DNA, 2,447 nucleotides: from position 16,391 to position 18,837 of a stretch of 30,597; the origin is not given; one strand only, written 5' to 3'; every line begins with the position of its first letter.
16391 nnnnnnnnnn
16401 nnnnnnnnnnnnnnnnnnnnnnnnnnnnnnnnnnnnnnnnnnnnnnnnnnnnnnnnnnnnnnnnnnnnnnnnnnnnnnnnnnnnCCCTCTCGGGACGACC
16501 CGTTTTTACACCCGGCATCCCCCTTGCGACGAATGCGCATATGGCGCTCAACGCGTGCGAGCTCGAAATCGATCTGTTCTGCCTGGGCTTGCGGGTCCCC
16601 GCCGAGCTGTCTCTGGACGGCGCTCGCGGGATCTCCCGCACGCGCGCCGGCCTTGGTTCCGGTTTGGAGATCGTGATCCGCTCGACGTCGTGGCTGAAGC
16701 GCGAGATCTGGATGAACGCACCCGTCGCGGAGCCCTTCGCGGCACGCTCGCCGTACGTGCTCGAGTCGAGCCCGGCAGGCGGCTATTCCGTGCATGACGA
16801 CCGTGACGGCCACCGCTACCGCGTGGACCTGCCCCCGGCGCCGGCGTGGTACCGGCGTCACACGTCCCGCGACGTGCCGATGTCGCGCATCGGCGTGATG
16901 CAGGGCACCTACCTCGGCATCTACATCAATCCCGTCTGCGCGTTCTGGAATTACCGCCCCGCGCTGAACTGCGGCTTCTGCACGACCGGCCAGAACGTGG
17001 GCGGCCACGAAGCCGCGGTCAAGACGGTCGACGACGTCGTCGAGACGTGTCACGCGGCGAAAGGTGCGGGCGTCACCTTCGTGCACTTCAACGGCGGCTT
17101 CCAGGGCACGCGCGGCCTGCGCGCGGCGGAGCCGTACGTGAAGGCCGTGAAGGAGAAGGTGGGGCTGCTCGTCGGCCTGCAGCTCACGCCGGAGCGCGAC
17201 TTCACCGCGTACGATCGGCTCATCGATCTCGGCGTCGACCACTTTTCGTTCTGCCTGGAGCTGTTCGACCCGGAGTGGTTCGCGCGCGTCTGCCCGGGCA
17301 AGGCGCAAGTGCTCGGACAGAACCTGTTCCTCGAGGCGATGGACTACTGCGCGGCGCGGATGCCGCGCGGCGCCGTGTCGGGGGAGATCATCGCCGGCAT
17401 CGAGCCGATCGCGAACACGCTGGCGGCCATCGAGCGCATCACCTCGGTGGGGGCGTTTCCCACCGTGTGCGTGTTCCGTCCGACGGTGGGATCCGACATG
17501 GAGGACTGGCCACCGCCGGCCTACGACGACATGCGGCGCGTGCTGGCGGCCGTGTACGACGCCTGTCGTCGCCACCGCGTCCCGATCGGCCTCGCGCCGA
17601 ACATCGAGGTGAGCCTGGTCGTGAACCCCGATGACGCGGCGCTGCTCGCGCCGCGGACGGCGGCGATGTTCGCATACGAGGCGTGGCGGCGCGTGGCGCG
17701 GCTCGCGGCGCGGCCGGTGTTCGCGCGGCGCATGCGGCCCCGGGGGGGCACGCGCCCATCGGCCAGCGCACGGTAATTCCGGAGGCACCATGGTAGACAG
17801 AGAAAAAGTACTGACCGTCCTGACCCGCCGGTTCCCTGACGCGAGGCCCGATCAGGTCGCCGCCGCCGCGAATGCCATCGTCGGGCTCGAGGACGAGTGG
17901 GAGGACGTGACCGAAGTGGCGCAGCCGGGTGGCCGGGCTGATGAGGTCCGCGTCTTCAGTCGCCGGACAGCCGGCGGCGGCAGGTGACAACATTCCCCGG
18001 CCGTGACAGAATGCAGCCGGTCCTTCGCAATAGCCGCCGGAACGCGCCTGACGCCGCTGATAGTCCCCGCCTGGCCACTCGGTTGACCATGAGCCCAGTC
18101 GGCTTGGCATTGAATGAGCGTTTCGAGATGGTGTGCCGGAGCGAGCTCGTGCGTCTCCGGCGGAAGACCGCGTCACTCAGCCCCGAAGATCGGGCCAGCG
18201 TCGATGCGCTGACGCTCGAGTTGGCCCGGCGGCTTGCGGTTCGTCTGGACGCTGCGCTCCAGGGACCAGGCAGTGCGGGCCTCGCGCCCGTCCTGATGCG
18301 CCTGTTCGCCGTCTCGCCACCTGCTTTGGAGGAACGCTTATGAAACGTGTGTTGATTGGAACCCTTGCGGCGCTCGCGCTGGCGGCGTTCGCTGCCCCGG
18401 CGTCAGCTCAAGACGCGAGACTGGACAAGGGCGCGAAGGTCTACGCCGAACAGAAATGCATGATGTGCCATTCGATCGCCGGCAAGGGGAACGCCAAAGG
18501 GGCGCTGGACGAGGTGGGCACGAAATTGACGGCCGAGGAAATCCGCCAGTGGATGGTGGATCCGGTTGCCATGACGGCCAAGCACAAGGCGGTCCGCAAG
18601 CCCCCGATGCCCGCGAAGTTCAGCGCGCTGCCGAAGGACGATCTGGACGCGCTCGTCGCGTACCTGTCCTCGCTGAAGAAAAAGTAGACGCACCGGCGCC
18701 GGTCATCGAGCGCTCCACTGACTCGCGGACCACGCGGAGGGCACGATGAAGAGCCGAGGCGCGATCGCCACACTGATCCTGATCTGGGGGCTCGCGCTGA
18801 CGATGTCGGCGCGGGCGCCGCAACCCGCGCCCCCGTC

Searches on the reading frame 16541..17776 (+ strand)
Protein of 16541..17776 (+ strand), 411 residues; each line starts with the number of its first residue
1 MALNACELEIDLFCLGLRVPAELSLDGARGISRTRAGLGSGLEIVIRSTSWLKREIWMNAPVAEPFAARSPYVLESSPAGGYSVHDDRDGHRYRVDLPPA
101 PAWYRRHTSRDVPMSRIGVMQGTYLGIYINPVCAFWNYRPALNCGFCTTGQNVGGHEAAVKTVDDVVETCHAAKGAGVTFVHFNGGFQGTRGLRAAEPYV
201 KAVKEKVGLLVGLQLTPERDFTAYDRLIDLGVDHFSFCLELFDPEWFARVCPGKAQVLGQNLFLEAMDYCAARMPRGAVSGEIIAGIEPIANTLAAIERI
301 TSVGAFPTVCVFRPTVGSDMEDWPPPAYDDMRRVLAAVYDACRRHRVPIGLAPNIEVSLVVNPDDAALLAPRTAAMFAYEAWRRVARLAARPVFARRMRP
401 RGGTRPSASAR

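Call 10: search_protein_families(library=pfam, proteins=[window:16541-17776:+])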
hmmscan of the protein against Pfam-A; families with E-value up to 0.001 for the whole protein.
window:16541-17776:+ (411 aa): 1 family
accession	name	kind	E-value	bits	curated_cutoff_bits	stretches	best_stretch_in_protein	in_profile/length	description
PF04055.27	Radical_SAM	-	6.8e-05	23.5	29.5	1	142-279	9-144/166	Radical SAM superfamily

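Call 19: search_protein_families(library=ncbifam, proteins=[window:16541-17776:+], max_evalue=0.01)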
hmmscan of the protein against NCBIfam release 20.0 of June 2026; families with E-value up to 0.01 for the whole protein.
window:16541-17776:+ (411 aa): 7 families
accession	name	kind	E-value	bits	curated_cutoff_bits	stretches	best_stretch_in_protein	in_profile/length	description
NF045502.1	variant_rSAM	domain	1.4e-51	175.5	125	1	67-344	68-357/357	radical SAM protein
TIGR04043.1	rSAM_MSMEG_0568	hypoth_equivalog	1e-27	97.1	303.7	1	59-344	40-329/354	MSMEG_0568 family radical SAM protein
TIGR03957.1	rSAM_HmdB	equivalog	1.3e-06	27.9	320.9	1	142-336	55-244/317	5,10-methenyltetrahydromethanopterin hydrogenase cofactor biosynthesis protein HmdB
NF053743.1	LipS2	equivalog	0.00012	21.6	270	1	195-339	91-229/292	LipS2 family lipoyl synthase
TIGR03551.1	F420_cofH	equivalog_domain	0.00064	18.7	374.1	1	142-208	51-117/345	5-amino-6-(D-ribitylamino)uracil--L-tyrosine 4-hydroxyphenyl transferase CofH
TIGR03699.1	menaquin_MqnC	equivalog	0.0019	17.1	428.1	1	142-207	53-118/342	cyclic dehypoxanthinyl futalosine synthase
NF005609.0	PRK07360.1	equivalog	0.0038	16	426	1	142-210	73-142/374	7,8-didemethyl-8-hydroxy-5-deazariboflavin synthase subunit CofH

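Call 52: find_related_loci(query=window:16541-17776:+, collection=genome_contigs, flank=1500)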
Query window:16541-17776:+ (411 aa) in genome_contigs; peptide patterns used: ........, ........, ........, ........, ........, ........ (x = any residue, [..] = any of these).
74 stretches matched a pattern; 28 encode a relative of the query (tblastn E <= 1e-3); 28 distinct loci.
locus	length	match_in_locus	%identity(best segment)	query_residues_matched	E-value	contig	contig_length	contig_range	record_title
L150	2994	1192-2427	85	1-411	0e+0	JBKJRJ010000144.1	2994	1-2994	MAG: Vicinamibacterales bacterium isolate ant_bin.531 k117_3145845, whole genome shotgun sequence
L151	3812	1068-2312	81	1-411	0e+0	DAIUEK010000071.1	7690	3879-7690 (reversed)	MAG TPA_asm: Vicinamibacterales bacterium isolate CTOTU25343 NODE_4731_length_7690_cov_7.470858, whole genome shotgun se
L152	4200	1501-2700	82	3-401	0e+0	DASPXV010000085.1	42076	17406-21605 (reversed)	MAG TPA_asm: Vicinamibacterales bacterium isolate SMAG_U11576 k141_513026, whole genome shotgun sequence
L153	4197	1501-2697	81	3-400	0e+0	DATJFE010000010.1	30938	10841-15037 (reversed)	MAG TPA_asm: Vicinamibacterales bacterium isolate SMAG_U15451 k141_9268768, whole genome shotgun sequence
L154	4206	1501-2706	79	1-401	0e+0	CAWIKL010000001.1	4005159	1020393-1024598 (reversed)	MAG: uncultured Acidobacteriota bacterium isolate MFD04967.bin.1.6 genome assembly, contig: contig_1861, whole genome sh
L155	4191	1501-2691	76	3-398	0e+0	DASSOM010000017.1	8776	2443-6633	MAG TPA_asm: Vicinamibacterales bacterium isolate SMAG_U1252 k141_700864, whole genome shotgun sequence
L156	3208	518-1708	75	3-398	0e+0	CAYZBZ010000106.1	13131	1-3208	MAG TPA_asm: uncultured Vicinamibacterales bacterium isolate SRP136066_co1_92 genome assembly, contig: NODE_5661_length_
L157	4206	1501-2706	72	1-402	0e+0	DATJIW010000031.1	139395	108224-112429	MAG TPA_asm: Vicinamibacterales bacterium isolate SMAG_U15549 k141_1837476, whole genome shotgun sequence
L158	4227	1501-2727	70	3-410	0e+0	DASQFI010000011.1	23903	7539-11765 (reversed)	MAG TPA_asm: Vicinamibacterales bacterium isolate SMAG_U11776 k141_107516, whole genome shotgun sequence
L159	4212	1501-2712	70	3-405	0e+0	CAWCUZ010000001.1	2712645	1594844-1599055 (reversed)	MAG: uncultured Acidobacteriota bacterium isolate MFD04944.bin.2.142 genome assembly, contig: contig_17517, whole genome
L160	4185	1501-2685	71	1-394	0e+0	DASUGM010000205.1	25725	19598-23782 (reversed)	MAG TPA_asm: Vicinamibacterales bacterium isolate SMAG_U1405 k141_1681638, whole genome shotgun sequence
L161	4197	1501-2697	71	3-400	0e+0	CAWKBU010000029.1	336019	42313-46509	MAG: uncultured Acidobacteriota bacterium isolate MFD03066.bin.2.196 genome assembly, contig: contig_7445, whole genome 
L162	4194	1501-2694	69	2-401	0e+0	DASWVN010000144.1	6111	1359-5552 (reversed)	MAG TPA_asm: Vicinamibacterales bacterium isolate SMAG_U3631 k141_525090, whole genome shotgun sequence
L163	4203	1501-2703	70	3-406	0e+0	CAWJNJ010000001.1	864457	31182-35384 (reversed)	MAG: uncultured Acidobacteriota bacterium isolate MFD02840.bin.1.123 genome assembly, contig: contig_11357, whole genome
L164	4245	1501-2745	69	3-411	0e+0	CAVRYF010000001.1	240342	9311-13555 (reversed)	MAG: uncultured Acidobacteriota bacterium isolate MFD02242.bin.2.257 genome assembly, contig: contig_1142, whole genome 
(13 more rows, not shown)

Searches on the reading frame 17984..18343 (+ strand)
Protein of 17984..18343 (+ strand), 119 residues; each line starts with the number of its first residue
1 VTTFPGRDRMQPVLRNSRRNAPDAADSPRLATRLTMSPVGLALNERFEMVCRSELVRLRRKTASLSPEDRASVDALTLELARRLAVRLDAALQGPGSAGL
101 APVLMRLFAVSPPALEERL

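Call 10: search_protein_families(library=pfam, proteins=[window:17984-18343:+])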
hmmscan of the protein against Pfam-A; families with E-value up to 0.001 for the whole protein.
window:17984-18343:+ (119 aa): 1 family
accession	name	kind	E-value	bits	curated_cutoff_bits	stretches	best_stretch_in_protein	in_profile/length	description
PF00745.25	GlutR_dimer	-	0.00028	21.6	22.9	1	34-85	20-70/99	Glutamyl-tRNAGlu reductase, dimerisation domain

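Call 19: search_protein_families(library=ncbifam, proteins=[window:17984-18343:+], max_evalue=0.01)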
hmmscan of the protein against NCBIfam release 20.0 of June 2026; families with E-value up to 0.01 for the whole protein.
window:17984-18343:+ (119 aa): 1 family
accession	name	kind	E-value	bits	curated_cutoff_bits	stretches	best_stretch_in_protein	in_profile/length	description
NF000744.0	PRK00045.1-3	equivalog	0.007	15.3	429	1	36-112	346-426/447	glutamyl-tRNA reductase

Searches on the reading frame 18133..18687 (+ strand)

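Call 10: search_protein_families(library=pfam, proteins=[window:18133-18687:+])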
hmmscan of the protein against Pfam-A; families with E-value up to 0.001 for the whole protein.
window:18133-18687:+ (184 aa): 2 families
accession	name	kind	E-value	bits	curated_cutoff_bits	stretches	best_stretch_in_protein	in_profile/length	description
PF00034.26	Cytochrom_C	-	3.4e-11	44.7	21.3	1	98-182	2-90/90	Cytochrome c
PF13442.11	Cytochrome_CBB3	-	3e-08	34.3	27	1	96-178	2-68/68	Cytochrome C oxidase, cbb3-type, subunit III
